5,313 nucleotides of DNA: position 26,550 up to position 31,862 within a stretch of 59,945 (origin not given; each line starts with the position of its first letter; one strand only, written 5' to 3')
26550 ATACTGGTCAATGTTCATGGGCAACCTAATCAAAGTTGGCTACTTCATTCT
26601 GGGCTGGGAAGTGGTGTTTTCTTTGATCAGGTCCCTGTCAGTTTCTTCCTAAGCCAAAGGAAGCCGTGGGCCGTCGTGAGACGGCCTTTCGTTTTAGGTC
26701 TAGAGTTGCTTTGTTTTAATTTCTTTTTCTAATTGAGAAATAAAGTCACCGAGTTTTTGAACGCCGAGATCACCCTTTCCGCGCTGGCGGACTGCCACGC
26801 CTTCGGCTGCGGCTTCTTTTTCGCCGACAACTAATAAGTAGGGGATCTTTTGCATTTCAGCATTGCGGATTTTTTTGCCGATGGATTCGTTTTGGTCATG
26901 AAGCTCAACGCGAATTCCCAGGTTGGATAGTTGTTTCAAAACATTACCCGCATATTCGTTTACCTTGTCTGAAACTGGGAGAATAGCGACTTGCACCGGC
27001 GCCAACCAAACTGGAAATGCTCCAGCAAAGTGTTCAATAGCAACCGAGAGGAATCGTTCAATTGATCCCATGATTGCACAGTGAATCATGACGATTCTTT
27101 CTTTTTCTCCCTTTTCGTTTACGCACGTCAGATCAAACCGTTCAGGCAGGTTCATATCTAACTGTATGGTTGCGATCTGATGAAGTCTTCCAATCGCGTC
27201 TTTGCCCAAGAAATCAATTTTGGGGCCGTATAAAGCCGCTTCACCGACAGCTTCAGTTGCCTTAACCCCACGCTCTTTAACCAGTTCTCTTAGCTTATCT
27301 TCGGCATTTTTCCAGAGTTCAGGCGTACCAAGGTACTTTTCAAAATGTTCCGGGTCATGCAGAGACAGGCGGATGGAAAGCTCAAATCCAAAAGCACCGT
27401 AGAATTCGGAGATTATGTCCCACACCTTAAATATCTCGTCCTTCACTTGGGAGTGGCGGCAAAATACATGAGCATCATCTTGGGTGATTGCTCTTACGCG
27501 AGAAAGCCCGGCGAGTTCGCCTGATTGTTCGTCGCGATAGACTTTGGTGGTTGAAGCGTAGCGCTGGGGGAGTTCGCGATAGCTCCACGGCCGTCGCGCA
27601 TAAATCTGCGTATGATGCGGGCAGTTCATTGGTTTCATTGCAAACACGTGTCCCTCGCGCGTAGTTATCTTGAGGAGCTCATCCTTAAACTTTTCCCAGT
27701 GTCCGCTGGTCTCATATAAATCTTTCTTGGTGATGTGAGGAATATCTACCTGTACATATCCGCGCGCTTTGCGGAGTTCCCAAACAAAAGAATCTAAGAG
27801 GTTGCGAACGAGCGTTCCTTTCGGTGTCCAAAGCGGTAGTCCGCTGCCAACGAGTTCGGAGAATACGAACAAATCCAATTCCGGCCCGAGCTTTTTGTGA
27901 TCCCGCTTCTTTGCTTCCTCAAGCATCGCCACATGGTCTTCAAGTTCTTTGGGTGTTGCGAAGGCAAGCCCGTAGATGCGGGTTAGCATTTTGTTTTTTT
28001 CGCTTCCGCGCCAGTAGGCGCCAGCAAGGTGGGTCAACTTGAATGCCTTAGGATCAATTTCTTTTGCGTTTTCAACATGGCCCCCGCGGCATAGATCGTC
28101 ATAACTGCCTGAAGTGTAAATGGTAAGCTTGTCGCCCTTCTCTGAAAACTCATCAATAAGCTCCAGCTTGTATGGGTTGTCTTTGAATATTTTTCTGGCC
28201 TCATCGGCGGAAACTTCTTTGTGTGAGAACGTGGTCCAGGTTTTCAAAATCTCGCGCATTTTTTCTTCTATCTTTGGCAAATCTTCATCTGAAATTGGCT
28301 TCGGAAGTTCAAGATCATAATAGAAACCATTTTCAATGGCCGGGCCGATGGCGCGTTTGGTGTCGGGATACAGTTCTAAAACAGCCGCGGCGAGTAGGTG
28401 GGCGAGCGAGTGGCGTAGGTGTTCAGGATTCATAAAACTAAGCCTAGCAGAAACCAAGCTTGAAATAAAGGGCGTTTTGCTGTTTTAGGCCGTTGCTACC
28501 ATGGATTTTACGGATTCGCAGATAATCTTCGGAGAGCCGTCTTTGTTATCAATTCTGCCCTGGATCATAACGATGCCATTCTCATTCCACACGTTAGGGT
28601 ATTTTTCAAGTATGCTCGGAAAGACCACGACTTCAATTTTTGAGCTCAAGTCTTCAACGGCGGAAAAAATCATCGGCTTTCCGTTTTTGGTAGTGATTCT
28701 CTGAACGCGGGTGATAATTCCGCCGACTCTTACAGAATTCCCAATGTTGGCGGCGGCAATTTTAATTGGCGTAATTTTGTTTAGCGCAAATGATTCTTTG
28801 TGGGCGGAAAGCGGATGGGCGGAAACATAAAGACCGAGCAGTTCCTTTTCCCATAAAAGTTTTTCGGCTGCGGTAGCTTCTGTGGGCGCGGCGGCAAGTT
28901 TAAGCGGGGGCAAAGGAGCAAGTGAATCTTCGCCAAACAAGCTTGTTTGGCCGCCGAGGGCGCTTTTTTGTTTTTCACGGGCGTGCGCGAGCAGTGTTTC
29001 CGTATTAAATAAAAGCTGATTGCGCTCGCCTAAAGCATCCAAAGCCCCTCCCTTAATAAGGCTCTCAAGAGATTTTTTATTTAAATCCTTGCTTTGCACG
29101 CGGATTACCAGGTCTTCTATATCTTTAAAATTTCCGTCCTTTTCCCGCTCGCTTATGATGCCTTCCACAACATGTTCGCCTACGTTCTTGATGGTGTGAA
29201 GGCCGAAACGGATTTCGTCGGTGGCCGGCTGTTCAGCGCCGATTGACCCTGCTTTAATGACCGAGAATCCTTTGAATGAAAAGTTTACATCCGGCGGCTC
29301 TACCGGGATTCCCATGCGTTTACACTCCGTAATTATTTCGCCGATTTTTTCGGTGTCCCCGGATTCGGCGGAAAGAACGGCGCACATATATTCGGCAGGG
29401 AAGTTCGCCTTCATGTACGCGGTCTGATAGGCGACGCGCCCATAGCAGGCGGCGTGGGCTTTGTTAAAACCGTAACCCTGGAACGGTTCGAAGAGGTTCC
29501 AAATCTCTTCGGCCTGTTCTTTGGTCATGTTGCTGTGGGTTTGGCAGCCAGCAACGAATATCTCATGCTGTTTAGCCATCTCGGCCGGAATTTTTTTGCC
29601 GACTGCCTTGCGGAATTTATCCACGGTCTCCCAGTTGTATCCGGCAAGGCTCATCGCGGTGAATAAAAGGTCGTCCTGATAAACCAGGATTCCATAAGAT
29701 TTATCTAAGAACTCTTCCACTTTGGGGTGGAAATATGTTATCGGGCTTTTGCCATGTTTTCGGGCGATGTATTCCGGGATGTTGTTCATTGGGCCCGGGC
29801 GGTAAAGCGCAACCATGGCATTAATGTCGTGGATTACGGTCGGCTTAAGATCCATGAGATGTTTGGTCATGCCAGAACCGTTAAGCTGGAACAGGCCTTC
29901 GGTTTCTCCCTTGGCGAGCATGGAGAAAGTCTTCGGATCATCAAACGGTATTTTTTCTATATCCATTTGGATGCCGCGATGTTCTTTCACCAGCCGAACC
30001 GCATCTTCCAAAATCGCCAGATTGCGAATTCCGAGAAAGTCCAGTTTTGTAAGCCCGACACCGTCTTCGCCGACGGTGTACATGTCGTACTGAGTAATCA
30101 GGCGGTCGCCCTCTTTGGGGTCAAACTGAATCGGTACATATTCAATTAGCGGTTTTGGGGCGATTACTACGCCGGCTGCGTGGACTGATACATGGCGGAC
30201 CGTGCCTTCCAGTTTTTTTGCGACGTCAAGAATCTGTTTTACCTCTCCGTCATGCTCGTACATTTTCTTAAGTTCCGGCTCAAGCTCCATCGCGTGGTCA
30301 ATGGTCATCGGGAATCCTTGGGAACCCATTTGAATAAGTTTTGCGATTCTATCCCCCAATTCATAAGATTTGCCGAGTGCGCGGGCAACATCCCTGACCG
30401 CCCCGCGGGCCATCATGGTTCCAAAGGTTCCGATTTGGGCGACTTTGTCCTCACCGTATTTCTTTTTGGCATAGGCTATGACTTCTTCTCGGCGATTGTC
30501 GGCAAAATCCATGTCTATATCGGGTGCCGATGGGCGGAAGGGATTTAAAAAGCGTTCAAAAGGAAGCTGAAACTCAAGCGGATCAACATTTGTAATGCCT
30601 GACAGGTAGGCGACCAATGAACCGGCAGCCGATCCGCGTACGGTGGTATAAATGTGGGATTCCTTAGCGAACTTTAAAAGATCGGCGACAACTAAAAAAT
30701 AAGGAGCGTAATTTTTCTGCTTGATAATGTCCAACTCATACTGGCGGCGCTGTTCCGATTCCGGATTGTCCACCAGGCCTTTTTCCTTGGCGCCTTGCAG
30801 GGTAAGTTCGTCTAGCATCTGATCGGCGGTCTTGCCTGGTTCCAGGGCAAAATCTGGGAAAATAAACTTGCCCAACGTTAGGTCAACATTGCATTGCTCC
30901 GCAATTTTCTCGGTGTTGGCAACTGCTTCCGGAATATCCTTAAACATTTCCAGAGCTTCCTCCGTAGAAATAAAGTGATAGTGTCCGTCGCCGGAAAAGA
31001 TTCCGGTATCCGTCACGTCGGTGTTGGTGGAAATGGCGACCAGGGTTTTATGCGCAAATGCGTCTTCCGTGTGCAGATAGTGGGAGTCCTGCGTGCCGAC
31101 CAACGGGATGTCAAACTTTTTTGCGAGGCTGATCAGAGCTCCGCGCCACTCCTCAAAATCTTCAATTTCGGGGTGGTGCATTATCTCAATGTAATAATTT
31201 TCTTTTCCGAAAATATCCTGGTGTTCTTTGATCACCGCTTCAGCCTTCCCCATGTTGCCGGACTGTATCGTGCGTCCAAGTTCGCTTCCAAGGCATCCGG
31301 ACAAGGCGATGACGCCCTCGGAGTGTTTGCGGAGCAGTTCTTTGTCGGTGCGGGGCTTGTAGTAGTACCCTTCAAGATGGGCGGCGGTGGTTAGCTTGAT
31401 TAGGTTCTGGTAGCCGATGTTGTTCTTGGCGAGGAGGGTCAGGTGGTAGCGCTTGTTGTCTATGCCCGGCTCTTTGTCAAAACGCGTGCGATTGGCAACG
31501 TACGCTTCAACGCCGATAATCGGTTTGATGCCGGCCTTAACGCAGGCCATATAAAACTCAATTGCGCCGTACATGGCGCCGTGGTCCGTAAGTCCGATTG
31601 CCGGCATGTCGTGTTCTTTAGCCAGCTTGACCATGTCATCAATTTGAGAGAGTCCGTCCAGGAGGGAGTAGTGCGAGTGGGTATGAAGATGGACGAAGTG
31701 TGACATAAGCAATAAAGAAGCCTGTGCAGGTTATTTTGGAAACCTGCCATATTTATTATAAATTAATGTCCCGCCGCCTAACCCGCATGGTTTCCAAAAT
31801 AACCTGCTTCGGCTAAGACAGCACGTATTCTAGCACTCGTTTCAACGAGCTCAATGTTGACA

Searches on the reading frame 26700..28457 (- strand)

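Call 46: search_protein_families(library=pfam, proteins=[window:26700-28457:-], max_evalue=0.00001)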
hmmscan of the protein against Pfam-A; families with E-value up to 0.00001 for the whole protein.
window:26700-28457:- (585 aa): 3 families
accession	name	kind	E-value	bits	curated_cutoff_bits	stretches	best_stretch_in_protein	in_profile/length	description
PF00587.30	tRNA-synt_2b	-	2.8e-41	142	29.3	1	265-477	4-179/179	tRNA synthetase class II core domain (G, H, P, S and T)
PF03129.25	HGTP_anticodon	-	1.6e-22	79.9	21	1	489-578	1-93/94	Anticodon binding domain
PF07973.19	tRNA_SAD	-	2e-11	44.1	24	1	112-162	2-44/44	Threonyl and Alanyl tRNA synthetase second additional domain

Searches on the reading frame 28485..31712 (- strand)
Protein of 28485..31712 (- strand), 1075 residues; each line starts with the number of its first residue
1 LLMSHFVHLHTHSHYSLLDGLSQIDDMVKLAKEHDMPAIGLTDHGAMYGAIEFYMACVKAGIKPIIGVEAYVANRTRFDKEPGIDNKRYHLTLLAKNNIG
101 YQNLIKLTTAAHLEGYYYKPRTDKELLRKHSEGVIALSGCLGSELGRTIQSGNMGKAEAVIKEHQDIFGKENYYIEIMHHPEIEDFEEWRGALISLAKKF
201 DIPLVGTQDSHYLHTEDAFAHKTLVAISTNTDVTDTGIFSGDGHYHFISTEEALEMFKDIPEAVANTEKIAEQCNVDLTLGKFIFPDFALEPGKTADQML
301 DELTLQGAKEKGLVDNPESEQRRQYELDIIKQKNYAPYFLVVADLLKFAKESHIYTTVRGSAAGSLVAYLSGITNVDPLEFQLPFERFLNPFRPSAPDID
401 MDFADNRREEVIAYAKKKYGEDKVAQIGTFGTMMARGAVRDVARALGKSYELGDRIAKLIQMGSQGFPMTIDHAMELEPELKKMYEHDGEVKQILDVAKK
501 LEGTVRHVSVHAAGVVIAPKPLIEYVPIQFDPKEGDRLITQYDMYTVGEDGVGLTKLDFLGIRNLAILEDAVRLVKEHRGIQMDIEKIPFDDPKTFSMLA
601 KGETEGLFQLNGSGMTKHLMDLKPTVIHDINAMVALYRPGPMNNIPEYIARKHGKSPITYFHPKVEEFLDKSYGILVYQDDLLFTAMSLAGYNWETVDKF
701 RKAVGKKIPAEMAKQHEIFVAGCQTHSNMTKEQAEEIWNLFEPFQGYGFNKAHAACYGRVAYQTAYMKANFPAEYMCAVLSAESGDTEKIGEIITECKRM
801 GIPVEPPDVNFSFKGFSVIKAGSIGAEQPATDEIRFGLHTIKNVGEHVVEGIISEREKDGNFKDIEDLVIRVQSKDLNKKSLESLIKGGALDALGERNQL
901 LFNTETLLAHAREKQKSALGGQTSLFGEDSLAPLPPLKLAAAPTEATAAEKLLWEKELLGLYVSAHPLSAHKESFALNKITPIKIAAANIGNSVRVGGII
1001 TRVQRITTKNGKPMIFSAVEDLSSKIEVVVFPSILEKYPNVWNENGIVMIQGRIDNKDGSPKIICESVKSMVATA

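Call 46: search_protein_families(library=pfam, proteins=[window:28485-31712:-], max_evalue=0.00001)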
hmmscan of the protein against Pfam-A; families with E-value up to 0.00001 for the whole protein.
window:28485-31712:- (1075 aa): 5 families
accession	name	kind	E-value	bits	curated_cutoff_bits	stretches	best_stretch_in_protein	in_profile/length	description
PF07733.18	DNA_pol3_alpha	-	6.2e-88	295.2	23.9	1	299-561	2-260/260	Bacterial DNA polymerase III alpha NTPase domain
PF02811.25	PHP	-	6e-58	196.2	26.4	1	8-180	1-164/164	PHP domain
PF17657.6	DNA_pol3_finger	-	8.9e-51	172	22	1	564-725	1-164/166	Bacterial DNA polymerase III alpha subunit finger domain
PF14579.12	HHH_6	-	8.1e-26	90.5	25.6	1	801-899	1-89/90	Helix-hairpin-helix motif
PF01336.31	tRNA_anti-codon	-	3.4e-09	36.9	27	1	994-1069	1-73/75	OB-fold nucleic acid binding domain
